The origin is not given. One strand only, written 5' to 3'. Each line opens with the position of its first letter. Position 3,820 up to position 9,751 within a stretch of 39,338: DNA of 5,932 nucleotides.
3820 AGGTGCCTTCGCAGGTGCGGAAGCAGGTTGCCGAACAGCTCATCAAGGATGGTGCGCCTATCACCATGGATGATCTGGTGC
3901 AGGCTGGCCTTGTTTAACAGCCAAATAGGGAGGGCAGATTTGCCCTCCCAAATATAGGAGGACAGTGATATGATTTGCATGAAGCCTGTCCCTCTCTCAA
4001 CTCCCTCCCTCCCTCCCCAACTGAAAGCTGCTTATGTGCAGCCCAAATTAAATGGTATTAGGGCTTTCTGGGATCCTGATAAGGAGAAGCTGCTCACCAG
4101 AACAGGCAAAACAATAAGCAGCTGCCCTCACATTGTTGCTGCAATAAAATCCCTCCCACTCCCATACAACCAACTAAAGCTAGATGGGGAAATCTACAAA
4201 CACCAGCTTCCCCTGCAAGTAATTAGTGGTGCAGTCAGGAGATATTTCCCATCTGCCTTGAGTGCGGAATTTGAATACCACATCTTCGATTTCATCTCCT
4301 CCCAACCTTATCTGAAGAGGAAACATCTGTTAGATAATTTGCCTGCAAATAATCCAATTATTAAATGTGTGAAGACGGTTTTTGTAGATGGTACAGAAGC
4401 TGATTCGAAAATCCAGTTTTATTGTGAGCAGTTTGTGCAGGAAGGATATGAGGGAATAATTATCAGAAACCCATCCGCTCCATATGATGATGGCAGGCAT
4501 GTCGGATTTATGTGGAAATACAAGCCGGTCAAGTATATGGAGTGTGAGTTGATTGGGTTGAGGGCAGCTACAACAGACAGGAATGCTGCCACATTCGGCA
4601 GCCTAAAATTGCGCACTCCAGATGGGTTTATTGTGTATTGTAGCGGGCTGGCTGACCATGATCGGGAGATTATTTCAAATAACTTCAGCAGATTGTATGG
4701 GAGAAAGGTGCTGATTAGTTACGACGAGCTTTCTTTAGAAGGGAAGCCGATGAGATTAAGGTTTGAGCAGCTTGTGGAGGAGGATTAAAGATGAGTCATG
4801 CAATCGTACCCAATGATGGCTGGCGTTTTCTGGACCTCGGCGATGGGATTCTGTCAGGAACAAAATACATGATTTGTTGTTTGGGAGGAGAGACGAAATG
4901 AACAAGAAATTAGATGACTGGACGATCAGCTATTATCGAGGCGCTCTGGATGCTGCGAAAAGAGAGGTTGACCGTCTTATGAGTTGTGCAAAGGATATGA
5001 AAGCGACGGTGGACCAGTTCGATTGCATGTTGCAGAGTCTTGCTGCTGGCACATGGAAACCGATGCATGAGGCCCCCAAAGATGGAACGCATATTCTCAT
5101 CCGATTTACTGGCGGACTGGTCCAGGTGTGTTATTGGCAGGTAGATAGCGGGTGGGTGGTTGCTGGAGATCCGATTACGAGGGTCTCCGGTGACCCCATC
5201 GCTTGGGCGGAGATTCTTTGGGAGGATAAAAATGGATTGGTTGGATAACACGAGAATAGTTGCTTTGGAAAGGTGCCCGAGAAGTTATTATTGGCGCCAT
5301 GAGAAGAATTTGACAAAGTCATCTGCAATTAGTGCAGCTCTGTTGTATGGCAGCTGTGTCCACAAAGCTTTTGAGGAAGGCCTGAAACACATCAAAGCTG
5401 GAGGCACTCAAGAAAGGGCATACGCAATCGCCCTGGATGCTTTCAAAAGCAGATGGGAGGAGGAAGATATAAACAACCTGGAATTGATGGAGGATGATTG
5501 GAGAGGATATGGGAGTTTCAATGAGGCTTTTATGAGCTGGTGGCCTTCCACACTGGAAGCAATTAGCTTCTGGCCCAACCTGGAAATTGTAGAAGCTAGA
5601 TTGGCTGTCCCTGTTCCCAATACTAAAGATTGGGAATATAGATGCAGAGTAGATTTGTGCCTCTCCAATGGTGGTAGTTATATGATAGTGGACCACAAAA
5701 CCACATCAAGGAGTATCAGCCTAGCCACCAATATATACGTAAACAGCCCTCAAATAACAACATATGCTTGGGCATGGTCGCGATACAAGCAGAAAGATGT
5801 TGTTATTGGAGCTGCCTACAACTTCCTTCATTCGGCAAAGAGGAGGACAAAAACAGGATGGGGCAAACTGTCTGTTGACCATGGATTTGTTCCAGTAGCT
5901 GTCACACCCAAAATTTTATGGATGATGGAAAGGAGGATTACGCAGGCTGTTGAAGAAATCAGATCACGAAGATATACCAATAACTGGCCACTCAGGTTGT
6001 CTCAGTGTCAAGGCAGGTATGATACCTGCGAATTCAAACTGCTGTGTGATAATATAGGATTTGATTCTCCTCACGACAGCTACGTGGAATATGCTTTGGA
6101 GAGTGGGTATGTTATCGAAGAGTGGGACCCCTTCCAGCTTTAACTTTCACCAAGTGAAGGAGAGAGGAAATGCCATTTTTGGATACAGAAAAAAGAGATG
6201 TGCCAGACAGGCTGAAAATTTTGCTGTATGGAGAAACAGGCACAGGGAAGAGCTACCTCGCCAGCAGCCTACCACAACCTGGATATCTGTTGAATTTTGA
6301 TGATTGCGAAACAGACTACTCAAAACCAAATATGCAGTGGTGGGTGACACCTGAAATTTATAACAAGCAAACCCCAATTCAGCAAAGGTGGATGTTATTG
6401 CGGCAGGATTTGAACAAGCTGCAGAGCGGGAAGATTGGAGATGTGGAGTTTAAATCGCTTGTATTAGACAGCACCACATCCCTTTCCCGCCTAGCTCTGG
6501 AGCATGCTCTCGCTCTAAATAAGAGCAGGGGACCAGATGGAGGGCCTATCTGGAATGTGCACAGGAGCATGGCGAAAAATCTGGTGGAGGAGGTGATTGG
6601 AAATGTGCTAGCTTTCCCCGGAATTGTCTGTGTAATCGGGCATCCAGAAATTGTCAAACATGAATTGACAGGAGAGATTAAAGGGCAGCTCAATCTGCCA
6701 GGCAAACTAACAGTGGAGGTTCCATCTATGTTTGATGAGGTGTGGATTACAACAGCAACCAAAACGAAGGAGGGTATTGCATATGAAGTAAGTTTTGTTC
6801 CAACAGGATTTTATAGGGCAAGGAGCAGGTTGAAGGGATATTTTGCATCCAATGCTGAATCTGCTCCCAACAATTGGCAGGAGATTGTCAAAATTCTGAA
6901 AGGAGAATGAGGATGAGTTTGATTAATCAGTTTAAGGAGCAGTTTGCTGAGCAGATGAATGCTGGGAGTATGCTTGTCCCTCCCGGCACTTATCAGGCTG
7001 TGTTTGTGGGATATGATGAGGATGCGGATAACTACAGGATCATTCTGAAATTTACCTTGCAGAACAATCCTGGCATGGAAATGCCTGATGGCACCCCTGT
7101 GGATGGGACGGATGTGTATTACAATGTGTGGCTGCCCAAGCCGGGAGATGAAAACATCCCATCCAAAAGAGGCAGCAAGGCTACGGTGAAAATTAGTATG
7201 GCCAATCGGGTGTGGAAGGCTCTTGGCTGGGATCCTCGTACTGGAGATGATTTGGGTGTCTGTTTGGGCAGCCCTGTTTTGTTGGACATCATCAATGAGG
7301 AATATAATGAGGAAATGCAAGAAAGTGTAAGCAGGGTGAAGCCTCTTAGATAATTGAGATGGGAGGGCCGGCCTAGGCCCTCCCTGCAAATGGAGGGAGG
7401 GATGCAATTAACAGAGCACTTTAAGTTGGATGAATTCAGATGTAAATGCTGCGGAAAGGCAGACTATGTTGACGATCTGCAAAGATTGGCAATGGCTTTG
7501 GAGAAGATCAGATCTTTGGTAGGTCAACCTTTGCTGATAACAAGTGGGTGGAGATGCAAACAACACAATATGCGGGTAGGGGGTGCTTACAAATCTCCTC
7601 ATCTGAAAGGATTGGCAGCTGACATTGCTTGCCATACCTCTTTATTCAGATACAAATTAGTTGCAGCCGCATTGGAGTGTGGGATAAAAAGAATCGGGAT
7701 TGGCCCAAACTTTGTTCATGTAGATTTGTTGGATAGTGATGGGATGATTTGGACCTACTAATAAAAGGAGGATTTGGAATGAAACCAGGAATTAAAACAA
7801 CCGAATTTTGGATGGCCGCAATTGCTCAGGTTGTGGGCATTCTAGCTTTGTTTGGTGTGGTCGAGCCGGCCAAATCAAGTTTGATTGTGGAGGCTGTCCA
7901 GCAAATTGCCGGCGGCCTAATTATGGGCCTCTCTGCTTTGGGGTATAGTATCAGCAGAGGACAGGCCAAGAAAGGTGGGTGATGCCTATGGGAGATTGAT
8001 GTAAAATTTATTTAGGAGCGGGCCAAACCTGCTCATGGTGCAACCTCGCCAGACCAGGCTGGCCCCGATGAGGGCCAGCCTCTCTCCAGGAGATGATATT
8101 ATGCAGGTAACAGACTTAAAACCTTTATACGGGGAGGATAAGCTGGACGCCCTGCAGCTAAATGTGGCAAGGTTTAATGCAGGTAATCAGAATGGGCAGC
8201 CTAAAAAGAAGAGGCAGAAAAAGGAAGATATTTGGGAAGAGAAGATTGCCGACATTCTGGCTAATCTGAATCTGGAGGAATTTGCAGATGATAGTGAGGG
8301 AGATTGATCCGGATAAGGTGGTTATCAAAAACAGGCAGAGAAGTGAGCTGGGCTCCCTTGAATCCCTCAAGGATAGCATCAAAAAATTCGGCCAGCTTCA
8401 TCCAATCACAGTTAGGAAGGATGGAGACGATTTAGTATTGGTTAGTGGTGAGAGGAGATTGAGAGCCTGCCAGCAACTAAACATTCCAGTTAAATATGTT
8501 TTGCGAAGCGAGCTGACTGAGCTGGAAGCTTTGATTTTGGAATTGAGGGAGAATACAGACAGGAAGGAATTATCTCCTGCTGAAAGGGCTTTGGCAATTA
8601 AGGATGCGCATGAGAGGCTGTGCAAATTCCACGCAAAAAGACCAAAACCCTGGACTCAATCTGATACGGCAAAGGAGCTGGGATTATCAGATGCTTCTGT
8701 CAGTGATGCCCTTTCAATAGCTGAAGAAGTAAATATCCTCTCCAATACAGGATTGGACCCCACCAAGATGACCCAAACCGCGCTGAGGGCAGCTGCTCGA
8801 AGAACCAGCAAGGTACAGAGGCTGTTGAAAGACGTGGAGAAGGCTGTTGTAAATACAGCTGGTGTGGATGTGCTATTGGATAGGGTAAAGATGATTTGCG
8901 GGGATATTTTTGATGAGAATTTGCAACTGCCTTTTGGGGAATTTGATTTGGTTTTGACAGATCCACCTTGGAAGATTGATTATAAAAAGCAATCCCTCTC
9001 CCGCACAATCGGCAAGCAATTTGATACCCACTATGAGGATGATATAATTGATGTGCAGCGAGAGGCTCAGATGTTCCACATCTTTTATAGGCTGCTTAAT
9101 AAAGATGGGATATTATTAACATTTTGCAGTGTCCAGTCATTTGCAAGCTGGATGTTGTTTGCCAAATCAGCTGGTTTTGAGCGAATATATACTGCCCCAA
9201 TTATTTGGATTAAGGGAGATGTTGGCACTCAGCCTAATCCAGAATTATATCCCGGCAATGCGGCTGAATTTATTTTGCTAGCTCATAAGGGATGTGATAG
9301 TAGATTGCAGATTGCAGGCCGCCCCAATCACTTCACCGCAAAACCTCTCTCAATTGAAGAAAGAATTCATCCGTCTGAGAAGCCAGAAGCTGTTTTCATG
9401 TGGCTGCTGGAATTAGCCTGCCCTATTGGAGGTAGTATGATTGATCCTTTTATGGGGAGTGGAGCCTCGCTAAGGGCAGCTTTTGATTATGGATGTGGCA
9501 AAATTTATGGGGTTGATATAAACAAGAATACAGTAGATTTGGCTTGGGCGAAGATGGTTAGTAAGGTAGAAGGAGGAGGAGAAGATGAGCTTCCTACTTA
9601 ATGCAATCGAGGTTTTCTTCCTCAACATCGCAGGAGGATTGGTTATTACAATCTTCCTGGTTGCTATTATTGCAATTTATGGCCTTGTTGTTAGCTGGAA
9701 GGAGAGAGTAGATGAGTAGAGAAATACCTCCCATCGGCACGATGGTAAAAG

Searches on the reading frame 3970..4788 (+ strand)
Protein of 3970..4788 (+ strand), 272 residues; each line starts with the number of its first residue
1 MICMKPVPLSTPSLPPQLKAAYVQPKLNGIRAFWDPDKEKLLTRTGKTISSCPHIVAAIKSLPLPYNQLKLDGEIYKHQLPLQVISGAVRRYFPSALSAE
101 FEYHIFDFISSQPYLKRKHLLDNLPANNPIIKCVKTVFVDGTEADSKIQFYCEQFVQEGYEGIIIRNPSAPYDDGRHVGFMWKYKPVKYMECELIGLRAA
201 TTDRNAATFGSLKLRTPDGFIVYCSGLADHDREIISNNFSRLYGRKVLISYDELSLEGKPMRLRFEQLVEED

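Call 9: search_protein_families(library=pfam, proteins=[window:3970-4788:+], max_evalue=0.001)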
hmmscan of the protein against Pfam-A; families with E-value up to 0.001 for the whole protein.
window:3970-4788:+ (272 aa): 1 family
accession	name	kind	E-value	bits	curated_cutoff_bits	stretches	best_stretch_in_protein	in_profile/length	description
PF01068.26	DNA_ligase_A_M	-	7.1e-15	55.7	26.2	1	19-185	20-204/204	ATP dependent DNA ligase domain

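Call 10: search_protein_families(library=phrogs, proteins=[window:3970-4788:+], max_evalue=0.001)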
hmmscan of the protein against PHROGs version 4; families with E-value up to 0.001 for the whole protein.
window:3970-4788:+ (272 aa): 1 family
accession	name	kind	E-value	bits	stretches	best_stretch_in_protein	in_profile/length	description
phrog_114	-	DNA, RNA and nucleotide metabolism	7.1e-47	161.3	1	2-260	222-489/634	ATP-dependent DNA ligase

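Call 64: find_related_loci(query=window:3970-4788:+, collection=viral_contigs, flank=10000)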
Query window:3970-4788:+ (272 aa) in viral_contigs; peptide patterns used: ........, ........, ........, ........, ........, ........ (x = any residue, [..] = any of these).
2 stretches matched a pattern, but none encodes a relative of the query by tblastn (E <= 1e-3).

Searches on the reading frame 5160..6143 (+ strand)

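Call 9: search_protein_families(library=pfam, proteins=[window:5160-6143:+], max_evalue=0.001)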
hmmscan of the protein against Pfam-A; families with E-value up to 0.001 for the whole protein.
window:5160-6143:+ (327 aa): 1 family
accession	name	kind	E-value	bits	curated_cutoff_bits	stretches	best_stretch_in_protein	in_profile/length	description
PF12705.13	PDDEXK_1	-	5.6e-19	69.5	22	1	31-297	5-247/247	PD-(D/E)XK nuclease superfamily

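Call 10: search_protein_families(library=phrogs, proteins=[window:5160-6143:+], max_evalue=0.001)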
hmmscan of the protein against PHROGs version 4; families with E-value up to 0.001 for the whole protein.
window:5160-6143:+ (327 aa): 3 families
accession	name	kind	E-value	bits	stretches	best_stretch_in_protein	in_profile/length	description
phrog_1218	-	DNA, RNA and nucleotide metabolism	3.8e-21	76.7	1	35-229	17-212/364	exonuclease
phrog_69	-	DNA, RNA and nucleotide metabolism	2e-08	34.7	1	37-205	99-246/501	exonuclease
phrog_412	-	DNA, RNA and nucleotide metabolism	0.00055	20.3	0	27-73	157-199/440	exonuclease VIII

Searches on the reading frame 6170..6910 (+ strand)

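Call 39: search_protein_families(library=phrogs, proteins=[window:6170-6910:+], max_evalue=0.01)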
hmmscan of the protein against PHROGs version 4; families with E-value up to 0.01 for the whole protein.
window:6170-6910:+ (246 aa): 1 family
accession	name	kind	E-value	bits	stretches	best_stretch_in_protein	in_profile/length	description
phrog_124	-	DNA, RNA and nucleotide metabolism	8.3e-20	72.5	1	11-244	40-258/382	Sak4-like ssDNA annealing protein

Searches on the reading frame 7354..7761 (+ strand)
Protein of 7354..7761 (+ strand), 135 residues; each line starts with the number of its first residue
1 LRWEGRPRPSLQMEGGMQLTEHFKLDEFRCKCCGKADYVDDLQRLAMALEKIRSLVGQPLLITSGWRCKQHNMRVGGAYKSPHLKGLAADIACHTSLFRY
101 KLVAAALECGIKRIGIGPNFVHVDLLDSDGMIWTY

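Call 39: search_protein_families(library=phrogs, proteins=[window:7354-7761:+], max_evalue=0.01)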
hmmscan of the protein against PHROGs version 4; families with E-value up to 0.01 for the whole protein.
window:7354-7761:+ (135 aa): 4 families
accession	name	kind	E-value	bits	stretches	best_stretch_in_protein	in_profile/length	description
phrog_894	-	lysis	2.2e-31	110.2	1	11-135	38-175/389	endolysin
phrog_17373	-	other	3.5e-09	37.7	1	23-125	22-122/224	peptidase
phrog_25247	-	other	1.8e-07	31.6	1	42-125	422-503/520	peptidase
phrog_28234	-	lysis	1.3e-05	25.4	1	37-84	266-314/372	endolysin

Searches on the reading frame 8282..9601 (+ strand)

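Call 9: search_protein_families(library=pfam, proteins=[window:8282-9601:+], max_evalue=0.001)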
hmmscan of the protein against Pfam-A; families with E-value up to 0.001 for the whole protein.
window:8282-9601:+ (439 aa): 3 families
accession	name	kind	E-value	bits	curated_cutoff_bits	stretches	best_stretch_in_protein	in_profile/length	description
PF01555.25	N6_N4_Mtase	-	3.1e-14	53.9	26.7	2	361-421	160-219/221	DNA methylase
PF02195.25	ParB_N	-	1e-07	32.3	26.3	1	16-91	17-93/95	ParB N-terminal domain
PF08241.18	Methyltransf_11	-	0.00044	21.3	21.2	0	391-427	5-40/95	Methyltransferase domain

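Call 10: search_protein_families(library=phrogs, proteins=[window:8282-9601:+], max_evalue=0.001)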
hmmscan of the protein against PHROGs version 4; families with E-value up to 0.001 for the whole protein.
window:8282-9601:+ (439 aa): 23 families
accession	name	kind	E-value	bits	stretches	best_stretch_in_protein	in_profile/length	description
phrog_67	-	other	4.5e-28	99.7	1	199-421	121-339/743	DNA methyltransferase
phrog_4715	-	DNA, RNA and nucleotide metabolism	1.4e-22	80.8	1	5-188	147-338/630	ParB-like partition protein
phrog_3264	-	DNA, RNA and nucleotide metabolism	4.1e-21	76.9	1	6-145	50-192/337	ParB-like partition protein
phrog_498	-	other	7.1e-19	68.8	1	24-421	56-416/633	DNA methyltransferase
phrog_12047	-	DNA, RNA and nucleotide metabolism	2.1e-16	61.3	1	8-121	3-110/301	ParB-like partition nuclease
phrog_6218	-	DNA, RNA and nucleotide metabolism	1.8e-13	51.4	1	18-107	19-112/506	ParB-like partition protein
phrog_1033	-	DNA, RNA and nucleotide metabolism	1.7e-12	48.8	1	22-164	54-186/334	ParB-like partition protein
phrog_21315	-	unknown function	1e-10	42.2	1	25-316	31-329/415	-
phrog_3951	-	unknown function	1.4e-08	35.6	1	11-149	24-165/301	-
phrog_3008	-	other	1.8e-08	35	1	361-428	148-214/244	DNA methyltransferase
phrog_6952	-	other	1.5e-06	29.2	1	361-417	112-167/181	DNA methyltransferase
phrog_940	-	DNA, RNA and nucleotide metabolism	1.9e-06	28.4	1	12-106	15-107/388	nuclease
phrog_8071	-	DNA, RNA and nucleotide metabolism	2.7e-06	27.9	1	16-92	20-94/389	ParB-like partition protein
phrog_6025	-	other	4.5e-06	27.4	1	202-313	12-112/192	DNA methyltransferase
phrog_620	-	DNA, RNA and nucleotide metabolism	4.6e-06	27.9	1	26-82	32-86/217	ParB-like partition protein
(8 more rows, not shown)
